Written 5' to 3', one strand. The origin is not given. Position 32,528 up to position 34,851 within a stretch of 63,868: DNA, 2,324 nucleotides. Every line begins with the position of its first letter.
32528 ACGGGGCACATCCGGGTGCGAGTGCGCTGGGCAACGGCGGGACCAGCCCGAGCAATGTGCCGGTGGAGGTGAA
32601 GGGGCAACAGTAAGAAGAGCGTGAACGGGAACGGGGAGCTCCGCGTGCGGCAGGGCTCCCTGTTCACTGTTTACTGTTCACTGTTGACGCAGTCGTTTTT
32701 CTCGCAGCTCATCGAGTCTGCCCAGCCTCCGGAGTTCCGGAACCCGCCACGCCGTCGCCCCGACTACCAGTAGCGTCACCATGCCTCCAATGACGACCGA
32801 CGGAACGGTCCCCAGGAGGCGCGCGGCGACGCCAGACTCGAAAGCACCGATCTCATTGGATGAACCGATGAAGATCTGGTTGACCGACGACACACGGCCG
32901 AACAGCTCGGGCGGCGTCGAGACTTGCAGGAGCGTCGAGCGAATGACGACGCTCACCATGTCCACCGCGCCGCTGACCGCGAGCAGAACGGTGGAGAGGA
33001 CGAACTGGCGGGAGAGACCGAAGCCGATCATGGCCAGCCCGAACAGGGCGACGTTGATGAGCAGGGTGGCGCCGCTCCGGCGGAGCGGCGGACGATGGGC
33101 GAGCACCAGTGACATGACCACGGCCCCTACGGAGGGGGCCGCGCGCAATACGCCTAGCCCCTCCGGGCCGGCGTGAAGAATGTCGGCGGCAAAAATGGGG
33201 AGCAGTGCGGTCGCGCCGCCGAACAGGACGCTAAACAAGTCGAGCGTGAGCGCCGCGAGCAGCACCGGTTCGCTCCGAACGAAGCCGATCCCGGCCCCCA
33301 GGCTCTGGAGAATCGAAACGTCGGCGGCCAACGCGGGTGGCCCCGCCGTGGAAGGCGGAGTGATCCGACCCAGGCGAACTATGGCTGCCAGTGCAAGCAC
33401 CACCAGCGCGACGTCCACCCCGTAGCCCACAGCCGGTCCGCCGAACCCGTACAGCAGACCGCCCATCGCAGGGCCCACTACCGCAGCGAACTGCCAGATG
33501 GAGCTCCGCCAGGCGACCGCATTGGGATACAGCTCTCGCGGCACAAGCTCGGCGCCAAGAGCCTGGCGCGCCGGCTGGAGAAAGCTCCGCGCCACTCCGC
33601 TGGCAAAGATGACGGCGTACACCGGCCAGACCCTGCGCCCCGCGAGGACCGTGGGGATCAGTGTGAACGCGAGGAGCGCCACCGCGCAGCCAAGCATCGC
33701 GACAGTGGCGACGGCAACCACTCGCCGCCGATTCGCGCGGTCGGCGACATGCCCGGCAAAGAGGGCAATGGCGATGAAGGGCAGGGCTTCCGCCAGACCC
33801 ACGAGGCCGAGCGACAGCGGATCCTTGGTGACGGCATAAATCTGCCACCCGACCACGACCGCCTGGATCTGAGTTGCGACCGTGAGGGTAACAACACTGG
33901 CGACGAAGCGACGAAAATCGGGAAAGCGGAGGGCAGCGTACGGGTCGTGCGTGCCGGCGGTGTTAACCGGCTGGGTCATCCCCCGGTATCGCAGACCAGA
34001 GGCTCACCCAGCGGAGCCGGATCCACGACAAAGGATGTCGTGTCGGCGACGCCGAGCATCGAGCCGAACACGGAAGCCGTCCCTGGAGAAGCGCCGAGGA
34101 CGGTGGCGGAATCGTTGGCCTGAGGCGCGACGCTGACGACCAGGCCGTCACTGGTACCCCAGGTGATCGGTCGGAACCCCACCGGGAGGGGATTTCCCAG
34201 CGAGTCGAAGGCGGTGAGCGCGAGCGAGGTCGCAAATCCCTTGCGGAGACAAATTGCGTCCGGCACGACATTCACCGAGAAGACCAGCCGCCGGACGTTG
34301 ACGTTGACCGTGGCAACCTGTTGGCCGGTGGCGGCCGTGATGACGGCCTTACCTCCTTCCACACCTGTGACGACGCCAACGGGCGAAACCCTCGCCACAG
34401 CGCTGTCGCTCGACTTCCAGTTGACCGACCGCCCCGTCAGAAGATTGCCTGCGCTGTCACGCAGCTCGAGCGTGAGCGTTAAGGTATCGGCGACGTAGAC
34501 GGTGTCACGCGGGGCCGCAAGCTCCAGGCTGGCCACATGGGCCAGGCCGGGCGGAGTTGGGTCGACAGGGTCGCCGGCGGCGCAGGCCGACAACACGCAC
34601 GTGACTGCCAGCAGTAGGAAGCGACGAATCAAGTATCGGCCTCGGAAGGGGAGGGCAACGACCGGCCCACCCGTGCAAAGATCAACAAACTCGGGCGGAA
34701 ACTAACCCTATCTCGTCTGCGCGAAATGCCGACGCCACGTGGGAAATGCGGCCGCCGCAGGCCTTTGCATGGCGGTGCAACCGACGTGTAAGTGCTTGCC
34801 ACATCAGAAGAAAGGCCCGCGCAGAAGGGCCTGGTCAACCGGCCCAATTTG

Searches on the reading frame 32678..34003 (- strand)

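Call 86: search_protein_families(library=pfam, proteins=[window:32678-34003:-], max_evalue=0.001)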
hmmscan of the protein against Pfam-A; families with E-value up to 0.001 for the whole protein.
window:32678-34003:- (441 aa): 2 families
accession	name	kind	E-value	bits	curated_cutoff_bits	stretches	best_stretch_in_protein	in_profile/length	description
PF05977.19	MFS_3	-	1.6e-34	119.7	27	1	21-421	3-393/524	Transmembrane secretion effector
PF07690.21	MFS_1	-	9e-27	94.3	33.4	1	41-383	9-343/347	Major Facilitator Superfamily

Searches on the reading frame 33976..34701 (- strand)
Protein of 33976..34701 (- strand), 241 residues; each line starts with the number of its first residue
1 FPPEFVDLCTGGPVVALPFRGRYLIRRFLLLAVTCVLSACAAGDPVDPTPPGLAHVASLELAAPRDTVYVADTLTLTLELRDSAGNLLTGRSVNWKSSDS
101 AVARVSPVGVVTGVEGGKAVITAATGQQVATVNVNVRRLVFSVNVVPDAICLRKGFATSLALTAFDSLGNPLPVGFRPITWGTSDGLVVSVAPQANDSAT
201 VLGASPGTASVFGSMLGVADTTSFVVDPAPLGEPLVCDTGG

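Call 86: search_protein_families(library=pfam, proteins=[window:33976-34701:-], max_evalue=0.001)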
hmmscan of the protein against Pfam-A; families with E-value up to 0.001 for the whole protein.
window:33976-34701:- (241 aa): 3 families
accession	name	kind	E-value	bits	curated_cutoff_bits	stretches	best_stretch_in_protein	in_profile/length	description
PF02368.24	Big_2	-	2.7e-07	30.9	22.8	1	57-132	3-75/79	Bacterial Ig-like domain (group 2)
PF02369.22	Big_1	-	4e-06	27.3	34.9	1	72-136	17-80/93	Bacterial Ig-like domain (group 1)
PF09134.16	Invasin_D3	-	0.00034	21.5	33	0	72-136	20-82/98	Invasin, domain 3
